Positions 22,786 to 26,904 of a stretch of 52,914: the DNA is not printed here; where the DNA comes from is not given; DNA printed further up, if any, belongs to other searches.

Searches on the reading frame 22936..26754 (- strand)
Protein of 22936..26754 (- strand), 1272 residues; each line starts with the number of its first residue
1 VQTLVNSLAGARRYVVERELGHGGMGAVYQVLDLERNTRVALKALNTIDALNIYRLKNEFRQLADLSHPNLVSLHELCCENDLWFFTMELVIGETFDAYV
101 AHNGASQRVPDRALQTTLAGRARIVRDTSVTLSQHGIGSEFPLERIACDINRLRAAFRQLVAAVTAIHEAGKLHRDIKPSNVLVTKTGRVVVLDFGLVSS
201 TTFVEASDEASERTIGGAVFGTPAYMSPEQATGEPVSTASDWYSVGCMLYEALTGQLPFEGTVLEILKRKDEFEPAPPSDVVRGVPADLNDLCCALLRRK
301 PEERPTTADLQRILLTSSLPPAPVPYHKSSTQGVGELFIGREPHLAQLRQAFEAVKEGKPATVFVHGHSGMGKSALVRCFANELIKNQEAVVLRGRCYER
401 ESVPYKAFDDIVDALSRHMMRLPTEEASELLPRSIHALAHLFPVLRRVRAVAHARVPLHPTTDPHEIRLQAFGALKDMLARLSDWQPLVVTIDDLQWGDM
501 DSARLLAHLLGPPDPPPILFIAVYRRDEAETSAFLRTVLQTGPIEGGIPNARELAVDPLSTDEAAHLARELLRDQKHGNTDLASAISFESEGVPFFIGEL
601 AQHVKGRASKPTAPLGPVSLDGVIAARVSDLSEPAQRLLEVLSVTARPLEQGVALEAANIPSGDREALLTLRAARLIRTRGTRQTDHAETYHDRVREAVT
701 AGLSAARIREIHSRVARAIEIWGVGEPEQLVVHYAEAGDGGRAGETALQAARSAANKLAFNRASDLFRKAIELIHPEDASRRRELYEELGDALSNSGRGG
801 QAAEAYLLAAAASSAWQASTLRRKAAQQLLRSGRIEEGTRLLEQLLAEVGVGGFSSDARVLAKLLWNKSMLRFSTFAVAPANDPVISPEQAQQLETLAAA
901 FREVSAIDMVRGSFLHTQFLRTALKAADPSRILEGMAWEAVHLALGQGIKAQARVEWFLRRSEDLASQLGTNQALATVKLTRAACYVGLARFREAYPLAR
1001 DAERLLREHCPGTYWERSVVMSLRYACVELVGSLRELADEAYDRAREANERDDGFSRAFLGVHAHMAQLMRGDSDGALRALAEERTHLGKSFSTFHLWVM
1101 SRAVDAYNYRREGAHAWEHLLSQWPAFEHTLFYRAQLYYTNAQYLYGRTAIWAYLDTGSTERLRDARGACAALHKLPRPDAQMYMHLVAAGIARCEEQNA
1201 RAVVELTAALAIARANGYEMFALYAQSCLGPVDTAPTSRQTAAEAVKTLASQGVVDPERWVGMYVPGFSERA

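Call 8: search_protein_families(library=pfam, proteins=[window:22936-26754:-], max_evalue=0.001)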
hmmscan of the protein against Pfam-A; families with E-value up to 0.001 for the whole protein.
window:22936-26754:- (1272 aa): 6 families
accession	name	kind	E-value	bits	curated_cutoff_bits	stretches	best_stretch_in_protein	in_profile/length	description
PF00069.31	Pkinase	-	3.6e-41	141.7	31.7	2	148-310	95-257/263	Protein kinase domain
PF13191.12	AAA_16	-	1.1e-28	101.2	32.6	1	338-521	2-167/167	AAA ATPase domain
PF07714.23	PK_Tyr_Ser-Thr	-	7.5e-25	88.1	23.1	1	16-313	3-257/258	Protein tyrosine and serine/threonine kinase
PF03109.22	ABC1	-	0.00025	20.7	22.9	1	162-201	178-217/244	ABC1 atypical kinase-like domain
PF20703.3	nSTAND1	-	0.00035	20.7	27.1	0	336-379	14-52/379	Novel STAND NTPase 1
PF10923.14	BrxC_BrxD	-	0.00058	19.3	22.2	0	332-387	21-76/414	BREX system ATP-binding protein BrxC/D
